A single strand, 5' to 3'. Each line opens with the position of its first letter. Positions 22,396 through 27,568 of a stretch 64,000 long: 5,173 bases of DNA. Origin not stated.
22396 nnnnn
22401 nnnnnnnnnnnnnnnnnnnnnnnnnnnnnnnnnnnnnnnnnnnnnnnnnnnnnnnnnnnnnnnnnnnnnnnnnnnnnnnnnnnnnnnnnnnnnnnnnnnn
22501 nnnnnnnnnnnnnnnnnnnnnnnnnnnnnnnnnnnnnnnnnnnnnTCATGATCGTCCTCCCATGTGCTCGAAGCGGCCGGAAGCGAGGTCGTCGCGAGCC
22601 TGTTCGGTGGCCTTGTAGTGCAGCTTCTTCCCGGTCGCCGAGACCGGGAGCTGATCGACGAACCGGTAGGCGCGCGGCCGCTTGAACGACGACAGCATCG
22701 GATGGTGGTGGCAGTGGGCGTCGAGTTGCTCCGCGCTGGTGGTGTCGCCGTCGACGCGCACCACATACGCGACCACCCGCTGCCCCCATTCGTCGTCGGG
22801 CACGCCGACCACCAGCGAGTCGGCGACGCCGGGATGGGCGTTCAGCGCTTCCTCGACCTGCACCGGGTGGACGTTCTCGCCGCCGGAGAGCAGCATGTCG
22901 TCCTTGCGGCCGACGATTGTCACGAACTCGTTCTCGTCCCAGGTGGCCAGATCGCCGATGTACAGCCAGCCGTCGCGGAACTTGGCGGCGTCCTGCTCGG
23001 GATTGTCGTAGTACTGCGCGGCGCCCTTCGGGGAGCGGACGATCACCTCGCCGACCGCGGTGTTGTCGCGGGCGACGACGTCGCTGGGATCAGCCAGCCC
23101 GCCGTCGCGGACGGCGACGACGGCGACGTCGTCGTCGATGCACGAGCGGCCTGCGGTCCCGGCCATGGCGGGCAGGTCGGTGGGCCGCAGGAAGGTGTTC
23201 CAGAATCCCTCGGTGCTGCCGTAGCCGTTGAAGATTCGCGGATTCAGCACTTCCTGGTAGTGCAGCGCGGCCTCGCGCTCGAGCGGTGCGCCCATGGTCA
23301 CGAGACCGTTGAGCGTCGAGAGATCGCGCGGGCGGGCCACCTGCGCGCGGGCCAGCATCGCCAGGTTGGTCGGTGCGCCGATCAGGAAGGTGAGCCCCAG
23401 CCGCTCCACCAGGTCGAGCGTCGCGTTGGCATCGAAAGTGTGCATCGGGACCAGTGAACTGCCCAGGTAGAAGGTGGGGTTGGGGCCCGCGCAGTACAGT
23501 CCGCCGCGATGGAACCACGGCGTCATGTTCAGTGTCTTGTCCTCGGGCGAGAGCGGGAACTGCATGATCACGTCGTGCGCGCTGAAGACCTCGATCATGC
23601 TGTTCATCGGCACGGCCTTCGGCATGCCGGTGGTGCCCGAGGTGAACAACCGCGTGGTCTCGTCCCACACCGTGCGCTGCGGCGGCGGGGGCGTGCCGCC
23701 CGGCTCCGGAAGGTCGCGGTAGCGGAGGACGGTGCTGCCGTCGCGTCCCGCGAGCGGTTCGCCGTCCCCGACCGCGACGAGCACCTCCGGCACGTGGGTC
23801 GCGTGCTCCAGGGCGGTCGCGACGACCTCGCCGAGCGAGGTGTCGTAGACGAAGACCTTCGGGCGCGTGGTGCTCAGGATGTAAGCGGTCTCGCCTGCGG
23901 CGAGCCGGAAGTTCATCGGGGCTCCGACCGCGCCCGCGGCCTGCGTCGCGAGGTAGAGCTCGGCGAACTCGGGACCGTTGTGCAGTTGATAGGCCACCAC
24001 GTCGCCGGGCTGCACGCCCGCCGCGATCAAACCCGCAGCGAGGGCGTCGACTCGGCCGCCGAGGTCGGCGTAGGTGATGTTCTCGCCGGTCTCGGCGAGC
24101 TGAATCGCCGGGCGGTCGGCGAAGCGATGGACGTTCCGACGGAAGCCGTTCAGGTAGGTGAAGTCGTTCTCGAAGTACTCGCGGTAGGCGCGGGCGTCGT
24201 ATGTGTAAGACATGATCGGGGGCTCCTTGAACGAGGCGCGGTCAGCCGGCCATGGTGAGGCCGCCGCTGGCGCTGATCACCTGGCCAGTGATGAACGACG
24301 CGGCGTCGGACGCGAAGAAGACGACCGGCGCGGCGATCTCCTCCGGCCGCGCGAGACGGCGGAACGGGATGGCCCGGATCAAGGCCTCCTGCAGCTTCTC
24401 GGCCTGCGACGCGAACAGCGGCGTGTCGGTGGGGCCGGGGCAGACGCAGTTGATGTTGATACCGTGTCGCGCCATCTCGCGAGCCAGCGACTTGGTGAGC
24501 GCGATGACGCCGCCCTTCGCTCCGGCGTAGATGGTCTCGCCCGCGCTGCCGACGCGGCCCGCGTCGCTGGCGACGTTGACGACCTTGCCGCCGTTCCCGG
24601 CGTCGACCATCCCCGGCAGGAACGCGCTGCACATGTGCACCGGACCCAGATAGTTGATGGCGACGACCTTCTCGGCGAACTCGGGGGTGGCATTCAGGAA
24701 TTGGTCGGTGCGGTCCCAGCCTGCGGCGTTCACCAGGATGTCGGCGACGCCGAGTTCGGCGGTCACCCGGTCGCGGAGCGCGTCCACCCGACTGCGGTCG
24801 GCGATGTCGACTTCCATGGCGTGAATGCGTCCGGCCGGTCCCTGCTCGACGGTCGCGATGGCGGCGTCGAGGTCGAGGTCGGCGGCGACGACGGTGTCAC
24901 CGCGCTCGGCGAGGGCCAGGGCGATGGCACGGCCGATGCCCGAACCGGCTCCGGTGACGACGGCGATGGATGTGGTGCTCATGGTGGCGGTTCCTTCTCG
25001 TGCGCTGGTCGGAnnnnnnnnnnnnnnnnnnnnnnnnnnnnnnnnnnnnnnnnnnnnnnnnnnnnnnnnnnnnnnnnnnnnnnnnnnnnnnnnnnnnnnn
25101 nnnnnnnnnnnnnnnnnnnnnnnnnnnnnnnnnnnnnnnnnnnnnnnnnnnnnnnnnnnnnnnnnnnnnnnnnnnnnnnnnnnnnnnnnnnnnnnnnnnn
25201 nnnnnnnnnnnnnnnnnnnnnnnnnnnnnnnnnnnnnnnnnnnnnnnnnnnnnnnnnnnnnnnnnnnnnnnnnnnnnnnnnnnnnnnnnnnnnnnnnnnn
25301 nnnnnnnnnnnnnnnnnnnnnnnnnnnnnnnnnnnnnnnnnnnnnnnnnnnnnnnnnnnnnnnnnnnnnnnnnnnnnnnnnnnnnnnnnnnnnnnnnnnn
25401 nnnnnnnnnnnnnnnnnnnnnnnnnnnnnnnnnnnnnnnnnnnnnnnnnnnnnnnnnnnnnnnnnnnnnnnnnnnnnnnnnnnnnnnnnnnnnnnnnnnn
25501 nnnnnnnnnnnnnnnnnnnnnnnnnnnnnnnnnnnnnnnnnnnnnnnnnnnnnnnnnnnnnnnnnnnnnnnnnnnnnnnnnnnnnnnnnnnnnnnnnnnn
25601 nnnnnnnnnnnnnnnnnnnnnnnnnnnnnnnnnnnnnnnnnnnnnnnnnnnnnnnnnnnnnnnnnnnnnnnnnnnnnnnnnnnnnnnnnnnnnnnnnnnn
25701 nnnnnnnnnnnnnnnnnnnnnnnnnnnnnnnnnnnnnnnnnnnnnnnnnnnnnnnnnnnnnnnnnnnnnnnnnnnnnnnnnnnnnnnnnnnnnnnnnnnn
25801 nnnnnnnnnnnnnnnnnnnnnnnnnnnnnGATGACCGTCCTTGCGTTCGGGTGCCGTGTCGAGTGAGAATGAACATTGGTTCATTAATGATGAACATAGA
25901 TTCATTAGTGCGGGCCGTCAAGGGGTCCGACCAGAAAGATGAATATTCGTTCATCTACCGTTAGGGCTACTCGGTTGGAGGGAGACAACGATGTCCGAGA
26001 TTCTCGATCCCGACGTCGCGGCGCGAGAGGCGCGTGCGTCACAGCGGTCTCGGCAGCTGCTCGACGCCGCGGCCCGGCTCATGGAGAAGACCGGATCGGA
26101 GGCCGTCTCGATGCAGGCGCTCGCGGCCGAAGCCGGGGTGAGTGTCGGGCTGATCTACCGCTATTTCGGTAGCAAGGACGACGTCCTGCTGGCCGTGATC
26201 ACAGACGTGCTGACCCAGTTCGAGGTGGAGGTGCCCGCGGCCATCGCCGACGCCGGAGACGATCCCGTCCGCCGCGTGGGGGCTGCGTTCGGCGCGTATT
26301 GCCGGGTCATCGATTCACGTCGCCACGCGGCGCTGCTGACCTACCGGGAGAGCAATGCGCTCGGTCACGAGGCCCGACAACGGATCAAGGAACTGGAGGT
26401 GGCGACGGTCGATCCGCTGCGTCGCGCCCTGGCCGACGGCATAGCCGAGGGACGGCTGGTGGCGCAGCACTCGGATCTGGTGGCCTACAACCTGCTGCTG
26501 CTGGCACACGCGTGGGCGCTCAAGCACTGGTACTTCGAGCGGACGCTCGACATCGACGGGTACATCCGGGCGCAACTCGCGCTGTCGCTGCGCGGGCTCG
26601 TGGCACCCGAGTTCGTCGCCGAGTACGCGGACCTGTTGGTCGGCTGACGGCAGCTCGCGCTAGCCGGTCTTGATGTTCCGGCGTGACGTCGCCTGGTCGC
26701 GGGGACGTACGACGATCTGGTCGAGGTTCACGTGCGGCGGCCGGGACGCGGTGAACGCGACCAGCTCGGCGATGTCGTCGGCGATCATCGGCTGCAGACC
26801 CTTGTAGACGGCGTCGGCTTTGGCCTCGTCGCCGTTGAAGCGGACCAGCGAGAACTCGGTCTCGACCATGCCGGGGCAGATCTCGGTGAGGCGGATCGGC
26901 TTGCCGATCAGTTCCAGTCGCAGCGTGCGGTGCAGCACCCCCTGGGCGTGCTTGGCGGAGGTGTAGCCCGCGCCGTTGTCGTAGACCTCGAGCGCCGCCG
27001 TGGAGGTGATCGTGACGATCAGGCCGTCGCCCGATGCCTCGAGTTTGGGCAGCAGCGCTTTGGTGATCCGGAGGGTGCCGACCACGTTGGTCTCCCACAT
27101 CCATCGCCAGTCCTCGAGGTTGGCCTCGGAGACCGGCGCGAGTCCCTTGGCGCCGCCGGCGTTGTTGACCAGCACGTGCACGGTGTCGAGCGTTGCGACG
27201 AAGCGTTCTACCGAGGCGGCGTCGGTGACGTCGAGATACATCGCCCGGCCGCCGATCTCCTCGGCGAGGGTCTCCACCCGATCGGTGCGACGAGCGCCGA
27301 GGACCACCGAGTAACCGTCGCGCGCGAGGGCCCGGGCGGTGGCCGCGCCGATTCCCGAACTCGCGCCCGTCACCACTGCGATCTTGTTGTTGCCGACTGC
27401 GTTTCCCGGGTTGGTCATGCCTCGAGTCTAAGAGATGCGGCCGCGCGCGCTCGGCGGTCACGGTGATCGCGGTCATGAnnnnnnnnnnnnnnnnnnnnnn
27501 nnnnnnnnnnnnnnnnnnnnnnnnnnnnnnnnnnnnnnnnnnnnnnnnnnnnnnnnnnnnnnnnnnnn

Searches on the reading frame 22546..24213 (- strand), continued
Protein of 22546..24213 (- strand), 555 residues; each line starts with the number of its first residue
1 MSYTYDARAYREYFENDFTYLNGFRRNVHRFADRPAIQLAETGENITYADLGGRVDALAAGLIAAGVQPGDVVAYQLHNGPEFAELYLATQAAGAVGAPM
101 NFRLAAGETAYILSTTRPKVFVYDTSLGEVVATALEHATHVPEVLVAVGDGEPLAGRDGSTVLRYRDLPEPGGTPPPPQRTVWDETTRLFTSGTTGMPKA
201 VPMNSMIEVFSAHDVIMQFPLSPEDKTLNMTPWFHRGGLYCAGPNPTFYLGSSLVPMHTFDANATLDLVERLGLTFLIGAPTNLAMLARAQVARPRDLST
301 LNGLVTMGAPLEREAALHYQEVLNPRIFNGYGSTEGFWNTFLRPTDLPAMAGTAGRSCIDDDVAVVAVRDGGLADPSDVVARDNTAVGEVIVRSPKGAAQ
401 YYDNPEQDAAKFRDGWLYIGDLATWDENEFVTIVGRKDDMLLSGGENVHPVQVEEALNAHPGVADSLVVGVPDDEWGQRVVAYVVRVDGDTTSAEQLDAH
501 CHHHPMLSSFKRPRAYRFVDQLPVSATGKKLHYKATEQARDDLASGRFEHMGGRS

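Call 76: find_encoding_contigs(protein=P0317, flank=5000, max_places=1)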
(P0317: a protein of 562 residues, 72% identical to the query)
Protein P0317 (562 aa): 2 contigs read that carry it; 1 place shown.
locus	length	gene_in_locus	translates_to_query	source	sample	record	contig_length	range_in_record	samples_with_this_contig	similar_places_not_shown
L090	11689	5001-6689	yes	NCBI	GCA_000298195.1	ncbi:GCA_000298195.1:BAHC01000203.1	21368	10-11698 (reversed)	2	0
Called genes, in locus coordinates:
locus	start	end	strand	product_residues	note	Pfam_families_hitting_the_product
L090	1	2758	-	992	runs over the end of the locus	PF14280:DUF4365, PF07498:Rho_N (weak)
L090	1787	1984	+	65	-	-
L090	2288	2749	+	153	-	-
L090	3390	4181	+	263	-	PF00378:ECH_1, PF16113:ECH_2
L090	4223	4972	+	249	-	PF00106:adh_short, PF08659:KR (weak), PF13561:adh_short_C2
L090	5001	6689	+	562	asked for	PF00501:AMP-binding, PF13193:AMP-binding_C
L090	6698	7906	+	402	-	PF02771:Acyl-CoA_dh_N, PF02770:Acyl-CoA_dh_M, PF00441:Acyl-CoA_dh_1, PF08028:Acyl-CoA_dh_2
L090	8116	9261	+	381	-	PF02771:Acyl-CoA_dh_N, PF02770:Acyl-CoA_dh_M, PF00441:Acyl-CoA_dh_1, PF08028:Acyl-CoA_dh_2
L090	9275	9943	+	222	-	PF00440:TetR_N, PF17932:TetR_C_24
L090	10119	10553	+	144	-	PF20586:DUF6788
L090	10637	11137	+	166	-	-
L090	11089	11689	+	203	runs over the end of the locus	?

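Call 77: find_encoding_contigs(protein=P0364, flank=5000, max_places=1)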
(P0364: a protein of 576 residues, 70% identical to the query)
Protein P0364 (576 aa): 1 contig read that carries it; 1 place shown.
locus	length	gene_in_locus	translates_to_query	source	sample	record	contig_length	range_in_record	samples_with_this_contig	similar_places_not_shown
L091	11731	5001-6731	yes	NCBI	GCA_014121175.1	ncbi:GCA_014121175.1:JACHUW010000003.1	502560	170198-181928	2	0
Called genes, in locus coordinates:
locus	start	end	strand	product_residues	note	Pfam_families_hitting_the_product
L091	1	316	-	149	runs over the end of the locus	-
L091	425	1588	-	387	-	PF02771:Acyl-CoA_dh_N, PF02770:Acyl-CoA_dh_M, PF00441:Acyl-CoA_dh_1, PF08028:Acyl-CoA_dh_2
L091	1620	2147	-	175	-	-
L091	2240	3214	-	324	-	PF00849:PseudoU_synth_2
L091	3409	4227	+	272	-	PF00378:ECH_1, PF16113:ECH_2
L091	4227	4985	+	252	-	PF00106:adh_short, PF08659:KR, PF13561:adh_short_C2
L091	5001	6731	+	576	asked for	PF00501:AMP-binding, PF13193:AMP-binding_C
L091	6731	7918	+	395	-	PF02771:Acyl-CoA_dh_N, PF02770:Acyl-CoA_dh_M, PF00441:Acyl-CoA_dh_1, PF08028:Acyl-CoA_dh_2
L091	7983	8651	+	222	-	PF00440:TetR_N, PF17932:TetR_C_24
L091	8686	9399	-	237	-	PF00929:RNase_T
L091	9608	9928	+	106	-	-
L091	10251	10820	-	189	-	PF13238:AAA_18 (weak), PF13671:AAA_33, PF01202:SKI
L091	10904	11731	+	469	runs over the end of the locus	PF07690:MFS_1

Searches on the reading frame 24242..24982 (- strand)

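Call 4: search_protein_families(library=ncbifam, proteins=[window:24242-24982:-], max_evalue=0.00001)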
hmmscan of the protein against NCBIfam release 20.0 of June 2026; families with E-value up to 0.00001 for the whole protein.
window:24242-24982:- (246 aa): 221 families (the best 25 are shown)
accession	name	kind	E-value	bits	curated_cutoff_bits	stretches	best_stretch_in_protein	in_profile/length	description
TIGR03206.1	benzo_BadH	equivalog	2.6e-75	253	431.2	1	6-244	5-250/250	2-hydroxycyclohexanecarboxyl-CoA dehydrogenase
NF009464.0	PRK12824.1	subfamily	3.7e-60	203.6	269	1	5-244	3-244/245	3-oxoacyl-ACP reductase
NF005559.1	PRK07231.1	subfamily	8.6e-59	199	215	1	5-243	5-248/249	glucose 1-dehydrogenase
NF004198.0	PRK05653.1-3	equivalog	2.8e-58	197.3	296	1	5-244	8-248/248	3-oxoacyl-ACP reductase FabG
TIGR01830.1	3oxo_ACP_reduc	equivalog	4.1e-57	193.6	297.75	1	7-242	1-238/239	3-oxoacyl-[acyl-carrier-protein] reductase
NF009466.0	PRK12826.1-2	subfamily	4.9e-56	190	222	1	4-244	3-246/248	3-oxoacyl-ACP reductase FabG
NF052558.1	MBtsdlDhBudC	equivalog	8.8e-55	186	270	1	5-243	4-242/250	meso-2,3-butanediol dehydrogenase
NF004197.0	PRK05653.1-1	equivalog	7.6e-53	179.7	332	1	5-244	8-248/249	3-oxoacyl-ACP reductase FabG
NF005067.0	PRK06484.1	equivalog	1.1e-52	179.3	713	1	4-244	9-253/524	short chain dehydrogenase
NF004791.0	PRK06138.1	equivalog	7.7e-52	176.1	312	1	5-244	6-251/252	SDR family oxidoreductase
TIGR01829.1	AcAcCoA_reduct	subfamily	1.5e-51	175.4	302.1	1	6-244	2-242/242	acetoacetyl-CoA reductase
NF009093.0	PRK12429.1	subfamily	2.8e-49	167.7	258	1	3-244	4-258/259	3-hydroxybutyrate dehydrogenase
TIGR01963.1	PHB_DH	subfamily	4.5e-49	167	307.05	1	6-244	3-254/255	3-hydroxybutyrate dehydrogenase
NF053701.1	CsHdxCHCADhChcB2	equivalog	6.1e-49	166.8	350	1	5-243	4-243/245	cis-4-hydroxycyclohexanecarboxylate dehydrogenase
NF004818.0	PRK06172.1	equivalog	3.3e-48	164.2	336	1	5-243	8-251/253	SDR family oxidoreductase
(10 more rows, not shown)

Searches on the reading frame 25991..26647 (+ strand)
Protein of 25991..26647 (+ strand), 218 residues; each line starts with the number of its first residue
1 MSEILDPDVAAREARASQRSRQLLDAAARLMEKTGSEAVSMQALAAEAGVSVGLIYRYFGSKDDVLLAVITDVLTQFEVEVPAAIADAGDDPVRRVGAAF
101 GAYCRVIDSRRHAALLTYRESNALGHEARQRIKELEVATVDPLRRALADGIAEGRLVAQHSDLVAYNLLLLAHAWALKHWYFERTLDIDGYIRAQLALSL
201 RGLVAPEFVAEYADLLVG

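Call 4: search_protein_families(library=ncbifam, proteins=[window:25991-26647:+], max_evalue=0.00001)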
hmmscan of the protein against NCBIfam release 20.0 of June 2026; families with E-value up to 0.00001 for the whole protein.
window:25991-26647:+ (218 aa): 11 families
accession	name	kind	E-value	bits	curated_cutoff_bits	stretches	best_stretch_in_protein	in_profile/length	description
TIGR03384.1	betaine_BetI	equivalog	4e-15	56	201.3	1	17-98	7-87/189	choline-binding transcriptional repressor BetI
NF001978.0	PRK00767.1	equivalog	1.1e-14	54.7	118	1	19-98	10-89/197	transcriptional regulator BetI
NF053731.1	TransRegFasRMycb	equivalog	2.3e-13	50.4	330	1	17-203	10-192/199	HTH-type transcriptional activator FasR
NF033703.1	transcr_KstR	equivalog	6.8e-12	45.3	280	1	17-104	6-92/185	cholesterol catabolism transcriptional regulator KstR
NF053878.1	FATransRegFadRBac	equivalog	1.3e-10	41.4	200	1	18-168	3-152/190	fatty acid metabolism transcriptional regulator FadR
NF050111.1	TransRegSACE7040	equivalog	1.8e-09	37.8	250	1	18-140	1-122/186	SACE_7040 family transcriptional regulator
NF041196.1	ScbR_bind_reg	equivalog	5.9e-09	36.4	150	1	14-85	2-73/191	ScbR family autoregulator-binding transcription factor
TIGR03613.1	RutR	equivalog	1.9e-07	31.1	368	1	14-98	4-86/202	pyrimidine utilization regulatory protein R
NF007949.0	PRK10668.1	equivalog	4.5e-07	29.6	271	1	15-82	8-78/216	multidrug efflux transporter transcriptional repressor AcrR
NF007015.0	PRK09480.1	equivalog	4.6e-07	29.6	120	1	12-71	4-63/197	nucleoid occlusion factor SlmA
TIGR03968.1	mycofact_TetR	equivalog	2.6e-06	27.1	224.9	1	15-78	6-69/190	mycofactocin system transcriptional regulator MftR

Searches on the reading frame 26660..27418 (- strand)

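Call 4: search_protein_families(library=ncbifam, proteins=[window:26660-27418:-], max_evalue=0.00001)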
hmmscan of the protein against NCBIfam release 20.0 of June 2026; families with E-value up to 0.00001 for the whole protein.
window:26660-27418:- (252 aa): 209 families (the best 25 are shown)
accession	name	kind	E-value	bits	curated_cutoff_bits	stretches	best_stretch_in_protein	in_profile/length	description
NF007829.0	PRK10538.1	equivalog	2.5e-50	171.2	411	1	13-245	2-241/248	bifunctional NADP-dependent 3-hydroxy acid dehydrogenase/3-hydroxypropionate dehydrogenase YdfG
NF006073.0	PRK08219.1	equivalog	1.6e-41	142.5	218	1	11-240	3-225/227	SDR family oxidoreductase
NF005594.0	PRK07326.1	equivalog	4e-41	141.1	271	1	9-240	4-232/237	SDR family oxidoreductase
NF004826.0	PRK06182.1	subfamily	1.5e-38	132.6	305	1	10-236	3-232/274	oxidoreductase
NF005559.1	PRK07231.1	subfamily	4e-38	131.3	215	1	10-225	3-230/249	glucose 1-dehydrogenase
NF038213.1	SDR_TniO_fam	equivalog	2.1e-36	125.6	300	1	11-242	2-249/249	SDR family oxidoreductase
NF005672.0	PRK07454.1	equivalog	7.5e-36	123.5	234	1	10-239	5-236/241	SDR family oxidoreductase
NF004791.0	PRK06138.1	equivalog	2.7e-35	121.9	312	1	10-225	4-232/252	SDR family oxidoreductase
NF009466.0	PRK12826.1-2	subfamily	8.7e-35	120.4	222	1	11-225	3-227/248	3-oxoacyl-ACP reductase FabG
NF052558.1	MBtsdlDhBudC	equivalog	4.9e-34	118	270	1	10-226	2-225/250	meso-2,3-butanediol dehydrogenase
NF004823.0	PRK06179.1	subfamily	5.3e-34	117.9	310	1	10-229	4-220/271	oxidoreductase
NF004825.0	PRK06181.1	equivalog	1.6e-33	116.2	215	1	10-225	5-229/268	SDR family oxidoreductase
NF005878.0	PRK07825.1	subfamily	4.1e-33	114.9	287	1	11-222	9-215/278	short chain dehydrogenase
NF005372.1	PRK06914.1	subfamily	1.5e-32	113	320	1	10-209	1-211/279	SDR family oxidoreductase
NF004818.0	PRK06172.1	equivalog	9.4e-32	110.3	336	1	10-211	6-215/253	SDR family oxidoreductase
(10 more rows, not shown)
